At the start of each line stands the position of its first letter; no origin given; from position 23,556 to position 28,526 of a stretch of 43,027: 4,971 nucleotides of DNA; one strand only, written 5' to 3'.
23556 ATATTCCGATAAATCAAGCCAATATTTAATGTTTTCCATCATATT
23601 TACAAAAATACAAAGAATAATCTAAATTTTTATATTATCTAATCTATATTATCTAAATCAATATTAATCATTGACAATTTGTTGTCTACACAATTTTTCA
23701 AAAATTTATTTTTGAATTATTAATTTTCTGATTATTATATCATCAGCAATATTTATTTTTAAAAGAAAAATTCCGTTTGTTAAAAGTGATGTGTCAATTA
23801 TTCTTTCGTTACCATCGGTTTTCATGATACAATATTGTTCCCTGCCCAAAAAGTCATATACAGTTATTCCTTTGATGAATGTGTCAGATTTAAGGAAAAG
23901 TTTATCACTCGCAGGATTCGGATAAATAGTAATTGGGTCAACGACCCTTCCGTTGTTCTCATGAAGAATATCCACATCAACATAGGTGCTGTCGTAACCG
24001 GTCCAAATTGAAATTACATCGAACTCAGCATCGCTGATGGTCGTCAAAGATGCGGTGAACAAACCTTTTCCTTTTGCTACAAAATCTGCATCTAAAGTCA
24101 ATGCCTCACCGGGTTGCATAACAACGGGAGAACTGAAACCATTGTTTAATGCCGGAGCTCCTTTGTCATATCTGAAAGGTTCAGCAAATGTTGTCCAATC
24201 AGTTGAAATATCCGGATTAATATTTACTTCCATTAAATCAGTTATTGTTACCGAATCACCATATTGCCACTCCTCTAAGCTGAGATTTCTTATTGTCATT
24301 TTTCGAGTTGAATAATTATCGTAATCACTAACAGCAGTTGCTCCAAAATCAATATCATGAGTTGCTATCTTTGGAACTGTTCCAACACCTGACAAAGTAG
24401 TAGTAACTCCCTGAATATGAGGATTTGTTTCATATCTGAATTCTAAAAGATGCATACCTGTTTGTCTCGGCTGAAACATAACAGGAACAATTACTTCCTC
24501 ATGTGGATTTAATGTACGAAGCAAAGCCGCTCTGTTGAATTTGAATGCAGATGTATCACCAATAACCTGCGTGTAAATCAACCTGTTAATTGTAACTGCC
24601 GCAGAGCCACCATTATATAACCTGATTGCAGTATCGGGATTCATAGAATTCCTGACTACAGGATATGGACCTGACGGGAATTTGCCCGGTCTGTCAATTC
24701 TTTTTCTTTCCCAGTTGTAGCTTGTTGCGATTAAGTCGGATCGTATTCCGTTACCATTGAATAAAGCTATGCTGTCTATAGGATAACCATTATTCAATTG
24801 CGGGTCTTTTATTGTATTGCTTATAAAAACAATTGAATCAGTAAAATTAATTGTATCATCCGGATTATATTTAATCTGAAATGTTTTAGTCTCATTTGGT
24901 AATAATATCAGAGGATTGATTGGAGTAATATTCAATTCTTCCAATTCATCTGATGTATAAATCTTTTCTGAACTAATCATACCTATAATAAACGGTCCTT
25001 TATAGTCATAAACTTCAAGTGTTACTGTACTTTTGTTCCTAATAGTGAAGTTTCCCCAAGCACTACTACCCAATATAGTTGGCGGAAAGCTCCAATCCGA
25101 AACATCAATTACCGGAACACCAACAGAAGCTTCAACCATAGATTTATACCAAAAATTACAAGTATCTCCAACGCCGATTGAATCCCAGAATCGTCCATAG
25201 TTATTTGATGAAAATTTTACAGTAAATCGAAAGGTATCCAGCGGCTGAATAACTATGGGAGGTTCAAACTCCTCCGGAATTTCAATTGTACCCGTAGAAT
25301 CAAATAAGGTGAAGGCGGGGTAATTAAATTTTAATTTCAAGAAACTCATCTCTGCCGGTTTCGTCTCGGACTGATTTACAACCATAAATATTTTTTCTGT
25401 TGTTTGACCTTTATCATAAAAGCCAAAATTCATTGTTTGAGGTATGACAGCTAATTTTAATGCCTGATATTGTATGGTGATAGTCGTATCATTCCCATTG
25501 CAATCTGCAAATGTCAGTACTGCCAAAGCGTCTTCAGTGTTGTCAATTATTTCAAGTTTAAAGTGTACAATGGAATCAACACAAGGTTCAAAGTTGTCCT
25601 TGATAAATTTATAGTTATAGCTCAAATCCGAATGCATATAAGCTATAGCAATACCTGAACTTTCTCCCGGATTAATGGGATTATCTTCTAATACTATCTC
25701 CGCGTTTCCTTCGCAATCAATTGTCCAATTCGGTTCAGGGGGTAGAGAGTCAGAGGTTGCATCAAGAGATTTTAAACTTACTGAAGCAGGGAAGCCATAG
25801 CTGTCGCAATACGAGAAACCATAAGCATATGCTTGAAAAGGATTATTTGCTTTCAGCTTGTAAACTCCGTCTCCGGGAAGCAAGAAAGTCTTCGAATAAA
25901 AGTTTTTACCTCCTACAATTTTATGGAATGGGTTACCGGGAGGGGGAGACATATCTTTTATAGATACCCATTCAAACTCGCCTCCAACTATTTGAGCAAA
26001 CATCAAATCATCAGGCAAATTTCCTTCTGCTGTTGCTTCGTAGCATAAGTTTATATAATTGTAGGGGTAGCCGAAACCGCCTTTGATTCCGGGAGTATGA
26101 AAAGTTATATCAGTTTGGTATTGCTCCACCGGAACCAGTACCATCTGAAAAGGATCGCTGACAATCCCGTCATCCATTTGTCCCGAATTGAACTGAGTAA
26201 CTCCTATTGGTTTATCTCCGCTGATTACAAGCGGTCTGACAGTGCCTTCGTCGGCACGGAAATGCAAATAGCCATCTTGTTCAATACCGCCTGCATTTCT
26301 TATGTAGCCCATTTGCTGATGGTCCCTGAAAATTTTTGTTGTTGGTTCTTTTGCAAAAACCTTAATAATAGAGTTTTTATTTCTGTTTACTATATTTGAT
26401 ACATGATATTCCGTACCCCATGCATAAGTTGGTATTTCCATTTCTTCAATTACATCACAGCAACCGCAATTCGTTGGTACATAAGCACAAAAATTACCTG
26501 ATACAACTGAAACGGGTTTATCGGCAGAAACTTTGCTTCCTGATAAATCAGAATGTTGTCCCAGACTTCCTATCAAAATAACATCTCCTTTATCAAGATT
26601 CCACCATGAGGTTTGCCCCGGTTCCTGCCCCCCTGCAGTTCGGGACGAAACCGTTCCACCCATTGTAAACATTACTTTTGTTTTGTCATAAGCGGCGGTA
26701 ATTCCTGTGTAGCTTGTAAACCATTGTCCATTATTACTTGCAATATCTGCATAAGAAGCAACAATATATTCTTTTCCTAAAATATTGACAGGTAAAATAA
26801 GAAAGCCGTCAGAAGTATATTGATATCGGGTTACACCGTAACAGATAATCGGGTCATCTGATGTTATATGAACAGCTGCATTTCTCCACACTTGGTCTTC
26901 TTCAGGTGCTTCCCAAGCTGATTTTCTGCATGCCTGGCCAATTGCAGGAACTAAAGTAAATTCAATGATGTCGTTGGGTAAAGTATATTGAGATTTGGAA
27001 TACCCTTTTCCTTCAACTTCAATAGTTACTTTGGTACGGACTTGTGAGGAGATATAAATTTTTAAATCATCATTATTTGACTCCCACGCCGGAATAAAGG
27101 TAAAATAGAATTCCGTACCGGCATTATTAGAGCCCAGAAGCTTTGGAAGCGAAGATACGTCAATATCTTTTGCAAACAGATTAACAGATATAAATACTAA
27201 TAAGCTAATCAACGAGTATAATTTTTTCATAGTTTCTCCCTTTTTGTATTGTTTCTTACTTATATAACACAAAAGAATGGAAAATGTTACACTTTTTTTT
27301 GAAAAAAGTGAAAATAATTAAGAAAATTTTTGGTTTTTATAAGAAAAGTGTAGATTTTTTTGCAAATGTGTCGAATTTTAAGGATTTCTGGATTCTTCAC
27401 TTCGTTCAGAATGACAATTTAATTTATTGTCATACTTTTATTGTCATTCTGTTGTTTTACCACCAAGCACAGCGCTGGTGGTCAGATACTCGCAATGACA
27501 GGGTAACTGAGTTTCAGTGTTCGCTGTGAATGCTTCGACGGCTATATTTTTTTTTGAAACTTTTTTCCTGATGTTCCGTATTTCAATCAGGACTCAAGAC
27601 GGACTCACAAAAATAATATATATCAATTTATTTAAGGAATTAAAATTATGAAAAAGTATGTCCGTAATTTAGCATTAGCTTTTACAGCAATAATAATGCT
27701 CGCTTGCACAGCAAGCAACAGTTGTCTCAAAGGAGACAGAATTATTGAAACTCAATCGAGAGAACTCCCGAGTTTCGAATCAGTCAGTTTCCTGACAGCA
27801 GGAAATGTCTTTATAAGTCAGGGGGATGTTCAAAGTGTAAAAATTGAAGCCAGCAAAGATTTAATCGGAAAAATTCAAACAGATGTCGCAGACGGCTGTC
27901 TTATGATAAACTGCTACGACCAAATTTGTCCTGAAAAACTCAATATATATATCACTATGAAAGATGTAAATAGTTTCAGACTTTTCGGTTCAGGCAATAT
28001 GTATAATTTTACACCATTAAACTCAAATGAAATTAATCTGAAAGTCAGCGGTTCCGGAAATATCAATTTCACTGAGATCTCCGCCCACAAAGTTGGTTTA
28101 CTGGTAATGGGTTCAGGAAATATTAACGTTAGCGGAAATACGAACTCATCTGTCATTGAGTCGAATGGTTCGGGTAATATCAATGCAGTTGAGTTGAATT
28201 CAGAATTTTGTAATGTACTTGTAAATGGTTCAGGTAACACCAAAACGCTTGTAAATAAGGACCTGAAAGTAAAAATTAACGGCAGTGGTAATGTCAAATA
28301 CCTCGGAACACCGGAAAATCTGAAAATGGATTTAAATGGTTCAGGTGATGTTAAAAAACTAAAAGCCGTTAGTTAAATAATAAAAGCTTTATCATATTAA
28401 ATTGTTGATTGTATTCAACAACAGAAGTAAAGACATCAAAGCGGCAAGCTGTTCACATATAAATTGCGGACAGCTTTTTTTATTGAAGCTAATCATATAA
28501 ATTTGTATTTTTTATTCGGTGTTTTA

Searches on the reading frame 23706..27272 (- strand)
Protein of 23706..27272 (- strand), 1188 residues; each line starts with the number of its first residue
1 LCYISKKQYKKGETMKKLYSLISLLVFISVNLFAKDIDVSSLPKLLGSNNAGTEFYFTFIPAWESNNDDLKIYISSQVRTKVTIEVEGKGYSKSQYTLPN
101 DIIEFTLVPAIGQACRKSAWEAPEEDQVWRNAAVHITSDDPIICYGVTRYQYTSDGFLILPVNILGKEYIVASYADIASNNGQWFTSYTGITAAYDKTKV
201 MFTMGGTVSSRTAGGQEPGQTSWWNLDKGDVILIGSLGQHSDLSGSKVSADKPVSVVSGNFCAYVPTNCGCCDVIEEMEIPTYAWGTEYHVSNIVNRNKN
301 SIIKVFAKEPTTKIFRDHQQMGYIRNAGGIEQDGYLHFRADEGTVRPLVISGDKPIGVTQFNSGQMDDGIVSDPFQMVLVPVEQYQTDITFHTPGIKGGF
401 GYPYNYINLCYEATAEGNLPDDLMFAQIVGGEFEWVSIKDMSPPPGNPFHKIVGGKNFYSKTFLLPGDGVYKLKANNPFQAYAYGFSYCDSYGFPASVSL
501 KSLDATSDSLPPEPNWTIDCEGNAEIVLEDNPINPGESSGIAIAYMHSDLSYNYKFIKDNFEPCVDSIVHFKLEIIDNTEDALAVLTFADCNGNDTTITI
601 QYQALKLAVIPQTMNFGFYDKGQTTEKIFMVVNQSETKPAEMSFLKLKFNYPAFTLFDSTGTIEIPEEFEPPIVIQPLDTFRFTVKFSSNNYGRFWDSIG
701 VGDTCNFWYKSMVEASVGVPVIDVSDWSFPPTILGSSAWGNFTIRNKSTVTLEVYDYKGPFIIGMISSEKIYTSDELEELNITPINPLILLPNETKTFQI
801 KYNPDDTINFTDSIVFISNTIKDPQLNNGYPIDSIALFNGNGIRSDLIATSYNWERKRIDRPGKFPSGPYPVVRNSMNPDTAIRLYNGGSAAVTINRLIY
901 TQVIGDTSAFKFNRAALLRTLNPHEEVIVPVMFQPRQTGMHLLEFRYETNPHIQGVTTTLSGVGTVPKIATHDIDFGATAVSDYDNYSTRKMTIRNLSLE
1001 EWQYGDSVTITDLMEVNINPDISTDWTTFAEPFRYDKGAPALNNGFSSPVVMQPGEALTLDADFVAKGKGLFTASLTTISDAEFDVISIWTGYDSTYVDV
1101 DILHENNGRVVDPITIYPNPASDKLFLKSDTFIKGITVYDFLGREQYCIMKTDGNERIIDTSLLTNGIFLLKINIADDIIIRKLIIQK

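Call 42: search_protein_families(library=pfam, max_evalue=0.0001, proteins=[window:23706-27272:-])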
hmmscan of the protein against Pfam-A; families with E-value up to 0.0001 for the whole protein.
window:23706-27272:- (1188 aa): 6 families
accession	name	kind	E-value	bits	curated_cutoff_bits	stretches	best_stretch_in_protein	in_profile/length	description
PF17517.7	IgGFc_binding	-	3.2e-53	181.3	25.6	1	155-485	1-297/297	IgGFc binding protein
PF18962.6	Por_Secre_tail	-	2.1e-11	44.4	27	1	1116-1186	1-75/75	Secretion system C-terminal sorting domain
PF22544.2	HYDIN_VesB_CFA65-like_Ig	-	5.5e-09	36.6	25.5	0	608-667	4-62/100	HYDIN/CFA65/VesB-like, Ig-like domain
PF22073.2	Cep192_D4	-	7.2e-09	36.3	35.5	0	607-695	4-86/112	Cep192 domain 4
PF15780.11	ASH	-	4.2e-06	27.3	27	0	779-825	52-97/98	Abnormal spindle-like microcephaly-assoc'd, ASPM-SPD-2-Hydin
PF21633.3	MOV-10_Ig-like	-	3.4e-05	24.4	27.4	0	1047-1076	73-102/126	Helicase MOV-10, Ig-like domain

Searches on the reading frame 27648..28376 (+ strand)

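Call 42: search_protein_families(library=pfam, max_evalue=0.0001, proteins=[window:27648-28376:+])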
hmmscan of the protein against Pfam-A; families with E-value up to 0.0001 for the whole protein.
window:27648-28376:+ (242 aa): 1 family
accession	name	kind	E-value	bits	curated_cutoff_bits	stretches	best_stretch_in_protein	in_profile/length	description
PF10988.14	DUF2807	-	4.5e-39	134.5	24.2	1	43-222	2-181/181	Putative auto-transporter adhesin, head GIN domain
